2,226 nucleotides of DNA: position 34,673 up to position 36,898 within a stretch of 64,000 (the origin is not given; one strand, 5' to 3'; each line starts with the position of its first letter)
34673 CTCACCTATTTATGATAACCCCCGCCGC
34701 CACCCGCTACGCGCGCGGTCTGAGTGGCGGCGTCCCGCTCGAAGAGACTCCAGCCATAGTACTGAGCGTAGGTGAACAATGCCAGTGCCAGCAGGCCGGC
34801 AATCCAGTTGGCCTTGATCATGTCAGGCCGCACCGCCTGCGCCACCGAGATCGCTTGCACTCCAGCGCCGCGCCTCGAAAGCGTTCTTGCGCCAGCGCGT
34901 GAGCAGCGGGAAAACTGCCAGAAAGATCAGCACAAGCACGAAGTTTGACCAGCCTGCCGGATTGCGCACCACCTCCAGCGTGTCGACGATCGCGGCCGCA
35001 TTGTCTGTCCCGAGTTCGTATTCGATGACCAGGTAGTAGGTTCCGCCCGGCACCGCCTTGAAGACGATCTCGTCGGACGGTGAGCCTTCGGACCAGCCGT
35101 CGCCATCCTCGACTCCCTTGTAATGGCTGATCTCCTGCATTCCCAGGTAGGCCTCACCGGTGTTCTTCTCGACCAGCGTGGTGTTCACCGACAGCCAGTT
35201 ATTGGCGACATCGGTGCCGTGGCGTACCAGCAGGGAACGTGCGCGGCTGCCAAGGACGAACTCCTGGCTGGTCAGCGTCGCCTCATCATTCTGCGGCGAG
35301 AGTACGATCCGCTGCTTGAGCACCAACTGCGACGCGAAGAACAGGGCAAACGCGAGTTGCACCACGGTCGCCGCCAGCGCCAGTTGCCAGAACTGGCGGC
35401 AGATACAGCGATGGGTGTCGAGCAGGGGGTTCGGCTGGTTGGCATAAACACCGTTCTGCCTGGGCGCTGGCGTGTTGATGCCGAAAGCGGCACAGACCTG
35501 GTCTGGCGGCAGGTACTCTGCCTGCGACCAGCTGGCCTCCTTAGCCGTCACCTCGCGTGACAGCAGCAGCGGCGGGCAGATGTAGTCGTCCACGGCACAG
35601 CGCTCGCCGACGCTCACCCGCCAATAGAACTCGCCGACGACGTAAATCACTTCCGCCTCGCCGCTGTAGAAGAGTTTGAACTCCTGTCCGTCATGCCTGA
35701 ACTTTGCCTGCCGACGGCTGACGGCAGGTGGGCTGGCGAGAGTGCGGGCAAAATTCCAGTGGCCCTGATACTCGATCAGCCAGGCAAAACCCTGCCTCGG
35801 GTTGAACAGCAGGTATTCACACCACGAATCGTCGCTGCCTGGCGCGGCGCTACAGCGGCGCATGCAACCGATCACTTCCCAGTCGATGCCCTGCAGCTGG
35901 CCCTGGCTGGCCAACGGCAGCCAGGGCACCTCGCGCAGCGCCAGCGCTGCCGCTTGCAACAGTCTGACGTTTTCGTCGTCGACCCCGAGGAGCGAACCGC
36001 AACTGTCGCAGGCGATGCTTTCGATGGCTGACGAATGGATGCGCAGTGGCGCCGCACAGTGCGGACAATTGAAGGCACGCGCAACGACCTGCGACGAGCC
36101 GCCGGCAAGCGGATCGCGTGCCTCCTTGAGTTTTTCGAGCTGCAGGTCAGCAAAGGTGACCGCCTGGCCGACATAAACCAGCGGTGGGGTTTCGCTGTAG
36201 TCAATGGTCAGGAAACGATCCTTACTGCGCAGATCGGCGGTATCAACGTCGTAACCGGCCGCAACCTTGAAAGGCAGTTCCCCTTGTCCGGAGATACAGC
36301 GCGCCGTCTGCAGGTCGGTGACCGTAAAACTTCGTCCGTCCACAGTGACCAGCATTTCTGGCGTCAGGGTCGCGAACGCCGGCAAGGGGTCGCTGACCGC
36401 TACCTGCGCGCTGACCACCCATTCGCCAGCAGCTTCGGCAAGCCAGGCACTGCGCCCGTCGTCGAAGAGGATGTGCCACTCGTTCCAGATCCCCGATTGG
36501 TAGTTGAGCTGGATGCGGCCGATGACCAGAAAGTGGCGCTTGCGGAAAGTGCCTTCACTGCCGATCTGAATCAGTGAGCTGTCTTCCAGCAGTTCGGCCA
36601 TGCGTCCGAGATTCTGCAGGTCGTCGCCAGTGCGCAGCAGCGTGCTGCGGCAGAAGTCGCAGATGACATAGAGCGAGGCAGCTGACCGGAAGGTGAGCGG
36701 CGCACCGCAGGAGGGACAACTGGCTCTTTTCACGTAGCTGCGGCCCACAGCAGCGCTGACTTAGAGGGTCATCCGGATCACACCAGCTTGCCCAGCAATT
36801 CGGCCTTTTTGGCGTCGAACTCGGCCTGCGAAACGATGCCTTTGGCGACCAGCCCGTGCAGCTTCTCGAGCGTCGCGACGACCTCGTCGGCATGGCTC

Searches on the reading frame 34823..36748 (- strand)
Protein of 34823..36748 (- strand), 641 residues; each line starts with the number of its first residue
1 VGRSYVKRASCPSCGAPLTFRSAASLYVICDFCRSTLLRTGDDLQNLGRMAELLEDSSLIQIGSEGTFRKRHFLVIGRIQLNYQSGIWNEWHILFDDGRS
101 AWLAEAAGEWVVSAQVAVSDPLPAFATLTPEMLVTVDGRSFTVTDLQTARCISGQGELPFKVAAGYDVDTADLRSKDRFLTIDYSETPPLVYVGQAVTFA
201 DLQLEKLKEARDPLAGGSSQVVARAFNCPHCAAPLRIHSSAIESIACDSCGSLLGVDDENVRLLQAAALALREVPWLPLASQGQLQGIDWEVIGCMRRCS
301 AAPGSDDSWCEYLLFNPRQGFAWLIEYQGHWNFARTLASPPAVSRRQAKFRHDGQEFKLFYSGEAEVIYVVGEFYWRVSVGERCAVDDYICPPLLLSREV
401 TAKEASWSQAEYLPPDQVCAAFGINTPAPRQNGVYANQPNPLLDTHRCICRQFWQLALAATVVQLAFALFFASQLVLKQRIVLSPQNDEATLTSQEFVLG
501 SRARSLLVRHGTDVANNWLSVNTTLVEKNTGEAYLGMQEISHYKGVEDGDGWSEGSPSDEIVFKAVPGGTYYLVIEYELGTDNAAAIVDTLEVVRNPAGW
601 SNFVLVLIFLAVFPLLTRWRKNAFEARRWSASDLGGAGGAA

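Call 3: search_protein_families(library=pfam, proteins=[window:34823-36748:-], max_evalue=0.01)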
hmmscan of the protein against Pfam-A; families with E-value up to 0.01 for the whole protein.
window:34823-36748:- (641 aa): 6 families
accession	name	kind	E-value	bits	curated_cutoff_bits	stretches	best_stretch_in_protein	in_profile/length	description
PF13785.11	DUF4178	-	3.7e-34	118.3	25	2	283-415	6-136/136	Domain of unknown function (DUF4178)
PF01667.23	Ribosomal_S27e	-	0.00011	22.3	24.5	0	227-255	9-37/55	Ribosomal protein S27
PF21344.3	Zn_ribbon_LysW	-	0.001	19.1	27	0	227-260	2-37/46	Alpha-aminoadipate carrier protein LysW-like, globular domain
PF12773.13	DZR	-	0.0017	18.9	27.3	0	221-256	8-36/45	Double zinc ribbon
PF23548.1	Zn_ribbon_FGT1_2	-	0.0018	18.2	27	0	245-256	3-14/35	FORGETTER1 second zinc ribbon domain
PF13248.11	Zn_ribbon_3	-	0.003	17.4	27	0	10-21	4-15/26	zinc-ribbon domain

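Call 4: search_protein_families(library=ncbifam, proteins=[window:34823-36748:-], max_evalue=0.01)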
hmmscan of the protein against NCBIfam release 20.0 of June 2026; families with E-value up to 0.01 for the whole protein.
window:34823-36748:- (641 aa): 2 families
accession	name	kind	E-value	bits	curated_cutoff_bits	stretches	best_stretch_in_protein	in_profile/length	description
NF001629.0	PRK00415.1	equivalog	0.00013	21.4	70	0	227-254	16-43/62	30S ribosomal protein S27e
NF041259.1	mono_DmmA_fam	domain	0.0022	18.3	60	0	218-258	44-84/101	dimethylamine monooxygenase subunit DmmA family protein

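Call 12: find_related_loci(query=window:34823-36748:-, collection=genome_contigs, flank=10000)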
Query window:34823-36748:- (641 aa) in genome_contigs; peptide patterns used: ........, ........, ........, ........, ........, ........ (x = any residue, [..] = any of these).
105 stretches matched a pattern; 63 encode a relative of the query (tblastn E <= 1e-3); 63 distinct loci.
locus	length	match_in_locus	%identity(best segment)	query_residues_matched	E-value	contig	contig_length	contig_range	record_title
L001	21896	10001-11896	78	6-637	0e+0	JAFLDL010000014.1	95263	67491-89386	MAG: Candidatus Accumulibacter necessarius isolate UW12-POB gnl_X_NEBHPJKH_14, whole genome shotgun sequence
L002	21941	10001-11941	77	6-641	0e+0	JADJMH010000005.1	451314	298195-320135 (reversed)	MAG: Candidatus Accumulibacter proximus isolate EsbW_18-Q3-R4-48_BATAC.285 tig00004813-10-4512910, whole genome shotgun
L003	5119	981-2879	76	6-638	0e+0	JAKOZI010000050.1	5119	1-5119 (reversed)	MAG: Pseudomonadota bacterium isolate USSF_maxbin.014_sub k201_661377, whole genome shotgun sequence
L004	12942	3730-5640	74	2-636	0e+0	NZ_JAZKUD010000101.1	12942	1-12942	MAG: Accumulibacter sp. isolate UW18 Ga0556162_0022689, whole genome shotgun sequence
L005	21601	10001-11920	76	2-636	0e+0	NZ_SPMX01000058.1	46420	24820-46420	Candidatus Accumulibacter contiguus isolate SBR_L PAO6_binned_c58, whole genome shotgun sequence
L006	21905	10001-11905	73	2-632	0e+0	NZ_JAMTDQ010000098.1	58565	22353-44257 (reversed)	MAG: Accumulibacter sp. isolate SCELSE-3 NODE_656_length_58565_cov_240.137310, whole genome shotgun sequence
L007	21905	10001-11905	68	3-637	0e+0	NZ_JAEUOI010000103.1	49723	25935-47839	MAG: Propionivibrio sp. isolate new MAG-195 k141_2654758, whole genome shotgun sequence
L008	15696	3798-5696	69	2-636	0e+0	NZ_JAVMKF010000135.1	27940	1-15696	MAG: Accumulibacter sp. isolate SCELSE-14 RS41505SPAdes_bin.147_0000000135, whole genome shotgun sequence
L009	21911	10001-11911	72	6-636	0e+0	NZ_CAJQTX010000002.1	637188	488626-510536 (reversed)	MAG: Candidatus Accumulibacter sp. ACC003 isolate ACC003_d322, whole genome shotgun sequence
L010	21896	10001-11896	69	6-636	0e+0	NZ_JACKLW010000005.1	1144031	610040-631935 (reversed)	MAG: Accumulibacter sp. isolate HK-STAS-PROT-102 HK-STAS-PROT-102_5, whole genome shotgun sequence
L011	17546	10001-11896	66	6-636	0e+0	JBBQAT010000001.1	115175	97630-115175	MAG: Burkholderiales bacterium isolate Co_metawrap_1439 Cmw_1439_k141_11275231_length_115175_cov_15.9995, whole genome s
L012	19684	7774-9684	75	2-636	0e+0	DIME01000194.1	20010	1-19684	MAG TPA_asm: Candidatus Accumulibacter vicinus isolate UBA5574 UBA5574_contig_67, whole genome shotgun sequence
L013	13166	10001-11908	69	6-634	0e+0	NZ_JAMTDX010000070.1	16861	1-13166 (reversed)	MAG: Accumulibacter sp. isolate SCELSE-10 NODE_3905_length_16861_cov_38.845888, whole genome shotgun sequence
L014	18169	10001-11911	73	2-632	0e+0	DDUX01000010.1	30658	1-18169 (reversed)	MAG TPA_asm: Candidatus Accumulibacter iunctus isolate UBA2327 UBA2327_contig_278, whole genome shotgun sequence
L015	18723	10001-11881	66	6-632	0e+0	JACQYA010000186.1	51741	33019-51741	MAG: Betaproteobacteria bacterium isolate NC_groundwater_1529_Pr4_S-0.65um_63_14 SR1-18-Sp65_coassembly_scaffold_599137,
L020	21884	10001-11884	76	4-632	0e+0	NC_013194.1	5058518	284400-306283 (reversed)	Candidatus Accumulibacter phosphatis, complete sequence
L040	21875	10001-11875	43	3-633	3e-176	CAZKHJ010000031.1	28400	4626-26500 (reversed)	MAG TPA_asm: uncultured Sulfuricella sp. isolate binchicken_co326_84 genome assembly, contig: NODE_754_length_28400_cov_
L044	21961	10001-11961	35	6-633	1e-110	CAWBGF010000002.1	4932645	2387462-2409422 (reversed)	MAG: Terriglobia bacterium isolate MFD09222.bin.1.41 genome assembly, contig: contig_58393, whole genome shotgun sequenc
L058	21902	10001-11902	46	9-633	0e+0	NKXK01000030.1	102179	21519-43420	MAG: Rhodocyclaceae bacterium isolate mtb01 NODE_11_length_102179_cov_12.5289, whole genome shotgun sequence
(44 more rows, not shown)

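Call 24: search_protein_families(library=pfam, proteins=[L040:5925-6824:+, L040:6897-7352:-, L040:7646-8284:-, L040:8552-8968:-, L040:8993-9991:+, L040:10001-11929:+, L040:12110-12325:+, L040:12341-13840:+, L040:13819-15426:+, L040:15406-16506:-], max_evalue=0.001)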
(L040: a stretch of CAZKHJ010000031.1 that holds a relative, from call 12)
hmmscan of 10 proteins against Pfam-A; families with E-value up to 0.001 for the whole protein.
L040:5925-6824:+ (299 aa): 13 families
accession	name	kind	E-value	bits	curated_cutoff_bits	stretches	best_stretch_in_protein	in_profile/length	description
PF05175.20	MTS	-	8.8e-18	64.9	23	1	132-212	33-112/170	Methyltransferase small domain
PF13649.12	Methyltransf_25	-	3.9e-10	40.7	27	1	135-216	2-84/97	Methyltransferase domain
PF08242.18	Methyltransf_12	-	2.1e-09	38.4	30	1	135-205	1-72/98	Methyltransferase domain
PF13847.12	Methyltransf_31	-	7.6e-09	35.8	27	1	132-259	5-110/145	Methyltransferase domain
PF06325.19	PrmA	-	5.5e-07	29.8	22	1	131-205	162-233/296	Ribosomal protein L11 methyltransferase (PrmA)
PF13489.12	Methyltransf_23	-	2.9e-06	27.6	27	1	113-273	5-131/164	Methyltransferase domain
PF09445.16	Methyltransf_15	-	8.7e-06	25.8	22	1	133-207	3-80/165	RNA cap guanine-N2 methyltransferase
PF01170.24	UPF0020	-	1.6e-05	25.1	22.3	1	153-209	75-132/197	RMKL-like, methyltransferase domain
PF08241.18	Methyltransf_11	-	3.3e-05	24.9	21.2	1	135-205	1-67/95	Methyltransferase domain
PF01209.24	Ubie_methyltran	-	0.00025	20.9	20.1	1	124-189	41-106/233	ubiE/COQ5 methyltransferase family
PF05971.18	Methyltransf_10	-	0.00042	20.2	23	1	130-210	102-189/299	RNA methyltransferase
PF12847.13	Methyltransf_18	-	0.00084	19.8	27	0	131-203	15-87/151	Methyltransferase domain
PF03602.21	Cons_hypoth95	-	0.00088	19.4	24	0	121-211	32-126/182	Conserved hypothetical protein 95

L040:6897-7352:- (151 aa): 1 family
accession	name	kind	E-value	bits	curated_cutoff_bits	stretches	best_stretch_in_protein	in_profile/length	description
PF01845.23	CcdB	-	5.1e-34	117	28.6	1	49-150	1-101/101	CcdB protein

L040:7646-8284:- (212 aa): 0 families

L040:8552-8968:- (138 aa): 1 family
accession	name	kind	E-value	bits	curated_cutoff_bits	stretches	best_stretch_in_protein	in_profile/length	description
PF02675.21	AdoMet_dc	-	5.8e-28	97.8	25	1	25-137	1-106/107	S-adenosylmethionine decarboxylase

L040:8993-9991:+ (332 aa): 4 families
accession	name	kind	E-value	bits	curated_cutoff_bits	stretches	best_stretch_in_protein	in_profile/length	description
PF13421.11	Band_7_1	-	3.1e-78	262.6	24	1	27-235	2-210/211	SPFH domain-Band 7 family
PF01145.31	Band_7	-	2.5e-14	54.1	23.6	1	43-235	2-162/176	SPFH domain / Band 7 family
PF09851.14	SHOCT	-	2e-05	24.6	27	1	303-328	3-28/28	Short C-terminal domain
PF05120.17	GvpG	-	0.00045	20.8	30.6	1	288-331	22-65/67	Gas vesicle protein G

L040:10001-11929:+ (642 aa): 2 families
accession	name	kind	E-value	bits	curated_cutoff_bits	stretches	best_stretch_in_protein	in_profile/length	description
PF13785.11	DUF4178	-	5.5e-37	127.4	25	2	271-409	2-136/136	Domain of unknown function (DUF4178)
PF08271.17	Zn_Ribbon_TF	-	9.4e-05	22.3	29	0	218-246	2-30/43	TFIIB zinc-binding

L040:12110-12325:+ (71 aa): 1 family
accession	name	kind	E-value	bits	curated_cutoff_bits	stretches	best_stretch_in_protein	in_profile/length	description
PF03994.20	DUF350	-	6.8e-16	59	26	1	9-70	6-66/133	Domain of Unknown Function (DUF350)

L040:12341-13840:+ (499 aa): 1 family
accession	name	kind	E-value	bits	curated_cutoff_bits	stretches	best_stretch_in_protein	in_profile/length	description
PF01564.23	Spermine_synth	-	1.8e-38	132.4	22.9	1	262-443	2-179/186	Spermine/spermidine synthase domain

L040:13819-15426:+ (535 aa): 4 families
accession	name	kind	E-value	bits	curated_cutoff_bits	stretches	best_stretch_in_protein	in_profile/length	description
PF01593.30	Amino_oxidase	-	4.2e-13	49.8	19.8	1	72-527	1-443/443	Flavin containing amine oxidoreductase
PF13450.12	NAD_binding_8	-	2.6e-11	44.1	21.9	1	67-136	1-68/68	NAD(P)-binding Rossmann-like domain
PF01266.30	DAO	-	1.2e-06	28.8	27.9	1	64-134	1-58/353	FAD dependent oxidoreductase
PF00890.30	FAD_binding_2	-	3.4e-05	23.7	20.4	1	64-108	1-44/414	FAD binding domain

L040:15406-16506:- (366 aa): 1 family
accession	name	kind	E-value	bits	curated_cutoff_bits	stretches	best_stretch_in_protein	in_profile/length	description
PF01594.21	AI-2E_transport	-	2.2e-27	96.6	34.3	1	23-355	3-325/327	AI-2E family transporter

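Call 25: search_protein_families(library=pfam, proteins=[L044:6222-7529:-, L044:7780-8364:-, L044:8495-9571:+, L044:9627-9974:+, L044:9986-10636:+, L044:10576-11985:+, L044:12563-14110:+, L044:14111-14494:+, L044:14877-15833:-, L044:16266-17183:+], max_evalue=0.001)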
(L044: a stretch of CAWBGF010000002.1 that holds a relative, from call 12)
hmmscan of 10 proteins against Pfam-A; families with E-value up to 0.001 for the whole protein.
L044:6222-7529:- (435 aa): 3 families
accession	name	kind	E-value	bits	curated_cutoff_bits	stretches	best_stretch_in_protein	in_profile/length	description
PF13360.13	PQQ_2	-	3.5e-31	109.1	27.6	3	103-258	5-142/233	Outer membrane protein assembly factor BamB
PF13570.13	Beta-prop_ACSF4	-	4.8e-12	46.4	133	1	102-274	114-264/329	Beta-alanine-activating enzyme, beta-propeller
PF01011.28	PQQ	-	1.1e-05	24.8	26.7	0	182-230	51-586/595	Glucose/ethanol/alcohol dehydrogenase, beta-propeller domain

L044:7780-8364:- (194 aa): 1 family
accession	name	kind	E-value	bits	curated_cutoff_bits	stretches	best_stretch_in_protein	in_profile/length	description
PF00300.27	His_Phos_1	-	4.8e-47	160.6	21.7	1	10-190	1-193/194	Histidine phosphatase superfamily (branch 1)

L044:8495-9571:+ (358 aa): 5 families
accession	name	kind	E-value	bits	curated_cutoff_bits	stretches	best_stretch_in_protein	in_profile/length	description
PF13421.11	Band_7_1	-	8e-72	241.7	24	1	34-239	2-207/211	SPFH domain-Band 7 family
PF01145.31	Band_7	-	1.1e-14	55.3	23.6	1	50-236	2-156/176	SPFH domain / Band 7 family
PF13240.11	Zn_Ribbon_1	-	2.1e-07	31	25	1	336-357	1-22/23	zinc-ribbon domain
PF12773.13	DZR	-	0.00011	22.7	27.3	1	337-355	27-45/45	Double zinc ribbon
PF17032.10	Zn_ribbon_15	-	0.00093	20.4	28.9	0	332-355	50-73/73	zinc-ribbon family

L044:9627-9974:+ (115 aa): 1 family
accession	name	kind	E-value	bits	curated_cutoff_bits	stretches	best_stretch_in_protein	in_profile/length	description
PF02675.21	AdoMet_dc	-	5.5e-26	91.4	25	1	9-112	3-106/107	S-adenosylmethionine decarboxylase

L044:9986-10636:+ (216 aa): 3 families
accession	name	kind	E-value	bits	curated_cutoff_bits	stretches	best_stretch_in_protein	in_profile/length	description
PF13785.11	DUF4178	-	1.3e-16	61.4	25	1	63-200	6-135/136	Domain of unknown function (DUF4178)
PF24458.1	DUF7573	-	5.1e-06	26.8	30.2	1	5-31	11-37/39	Domain of unknown function (DUF7573)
PF03119.21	DNA_ligase_ZBD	-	0.00069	19.9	25.8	0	7-16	1-10/27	NAD-dependent DNA ligase C4 zinc finger domain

L044:10576-11985:+ (469 aa): 2 families
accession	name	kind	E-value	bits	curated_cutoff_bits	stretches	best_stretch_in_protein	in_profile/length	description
PF13785.11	DUF4178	-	2.9e-18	66.8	25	1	89-226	2-135/136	Domain of unknown function (DUF4178)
PF06827.20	zf-FPG_IleRS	-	0.00012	22.3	21.3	1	37-63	4-30/30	Zinc finger found in FPG and IleRS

L044:12563-14110:+ (515 aa): 1 family
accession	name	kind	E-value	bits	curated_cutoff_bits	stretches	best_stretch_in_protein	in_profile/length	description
PF01564.23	Spermine_synth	-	1.9e-34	119.3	22.9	1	279-455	2-174/186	Spermine/spermidine synthase domain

L044:14111-14494:+ (127 aa): 1 family
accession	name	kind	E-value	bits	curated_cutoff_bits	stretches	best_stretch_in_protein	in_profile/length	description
PF14106.11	DUF4279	-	1.4e-05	25.8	25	1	16-116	4-115/116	Domain of unknown function (DUF4279)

L044:14877-15833:- (318 aa): 1 family
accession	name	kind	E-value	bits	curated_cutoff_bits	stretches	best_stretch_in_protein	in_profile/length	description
PF24016.2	DUF7330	-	6.7e-05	23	27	0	198-276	67-129/187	Domain of unknown function (DUF7330)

L044:16266-17183:+ (305 aa): 7 families
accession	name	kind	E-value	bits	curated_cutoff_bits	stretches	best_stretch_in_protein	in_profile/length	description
PF13649.12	Methyltransf_25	-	8.7e-19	68.4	27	1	71-166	1-96/97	Methyltransferase domain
PF08241.18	Methyltransf_11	-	6.5e-18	65.6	21.2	1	72-170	1-94/95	Methyltransferase domain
PF13847.12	Methyltransf_31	-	6.7e-16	58.7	27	1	66-174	2-112/145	Methyltransferase domain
PF01209.24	Ubie_methyltran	-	5.8e-15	55.7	20.1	1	66-170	46-150/233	ubiE/COQ5 methyltransferase family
PF13489.12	Methyltransf_23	-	4.5e-10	39.9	27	1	49-183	7-130/164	Methyltransferase domain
PF08242.18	Methyltransf_12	-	1.8e-08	35.4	30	1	72-166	1-95/98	Methyltransferase domain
PF24675.1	NpmA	-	0.00029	20.6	60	1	59-131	15-90/214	16S rRNA (adenine(1408)-N(1))-methyltransferase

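Call 26: search_protein_families(library=pfam, proteins=[L020:12160-12423:+, L020:12434-14641:+, L020:14648-17059:+, L001:12196-12609:+, L001:12626-13753:-, L001:13773-15332:-, L058:11978-14131:+], max_evalue=0.001)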
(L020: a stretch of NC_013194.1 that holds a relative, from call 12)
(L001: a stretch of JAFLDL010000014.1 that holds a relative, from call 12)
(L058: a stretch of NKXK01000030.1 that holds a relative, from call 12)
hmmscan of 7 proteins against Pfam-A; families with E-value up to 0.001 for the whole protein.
L020:12160-12423:+ (87 aa): 0 families

L020:12434-14641:+ (735 aa): 4 families
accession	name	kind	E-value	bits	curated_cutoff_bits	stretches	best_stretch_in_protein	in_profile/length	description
PF00929.31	RNase_T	-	5.8e-36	125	24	1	547-703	2-164/164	Exonuclease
PF21762.3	DEDDh_C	-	2.4e-05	25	27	1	626-706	107-188/188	DNA polymerase III subunit epsilon-like, C-terminal domain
PF16473.11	Rv2179c-like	-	2.6e-05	24.4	27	1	547-703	4-173/177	3'-5' exoribonuclease Rv2179c-like domain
PF13482.12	RNase_H_2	-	0.00099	19.5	22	0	548-688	3-119/165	RNase_H superfamily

L020:14648-17059:+ (803 aa): 1 family
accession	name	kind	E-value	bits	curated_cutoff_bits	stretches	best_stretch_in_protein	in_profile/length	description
PF00365.25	PFK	-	2.4e-192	637.7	30.9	2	70-374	2-275/277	Phosphofructokinase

L001:12196-12609:+ (137 aa): 0 families

L001:12626-13753:- (375 aa): 3 families
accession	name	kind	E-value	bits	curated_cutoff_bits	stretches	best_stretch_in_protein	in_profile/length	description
PF08545.16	ACP_syn_III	-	9e-19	67.6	24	1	151-229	1-75/80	3-Oxoacyl-[acyl-carrier-protein (ACP)] synthase III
PF08541.16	ACP_syn_III_C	-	3.6e-18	65.9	26.6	1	284-372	2-89/90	3-Oxoacyl-[acyl-carrier-protein (ACP)] synthase III C terminal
PF00108.29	Thiolase_N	-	3.8e-05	23.6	26.4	1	97-188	24-116/260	Thiolase, N-terminal domain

L001:13773-15332:- (519 aa): 1 family
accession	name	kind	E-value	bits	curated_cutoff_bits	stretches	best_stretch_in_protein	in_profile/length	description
PF03109.22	ABC1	-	5.6e-76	255.3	22.9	1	96-348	1-243/244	ABC1 atypical kinase-like domain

L058:11978-14131:+ (717 aa): 7 families
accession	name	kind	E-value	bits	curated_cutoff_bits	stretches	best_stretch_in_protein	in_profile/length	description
PF00990.26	GGDEF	-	1.4e-51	174.9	23.8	1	554-711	1-161/161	Diguanylate cyclase, GGDEF domain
PF09084.16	NMT1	-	1.9e-40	139.5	20.5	1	71-274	1-215/216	NMT1/THI5 like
PF00989.32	PAS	-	1.1e-10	42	22.6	1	400-519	1-113/113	PAS fold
PF13426.13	PAS_9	-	6.3e-07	30.1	27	1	413-521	4-103/103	PAS domain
PF13188.13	PAS_8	-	2.7e-06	27.5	21.8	1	400-447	1-44/65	PAS domain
PF08448.16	PAS_4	-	4.2e-05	24.2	23.1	1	407-523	2-109/110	PAS fold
PF08447.18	PAS_3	-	9.9e-05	23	25.6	1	424-515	2-88/89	PAS fold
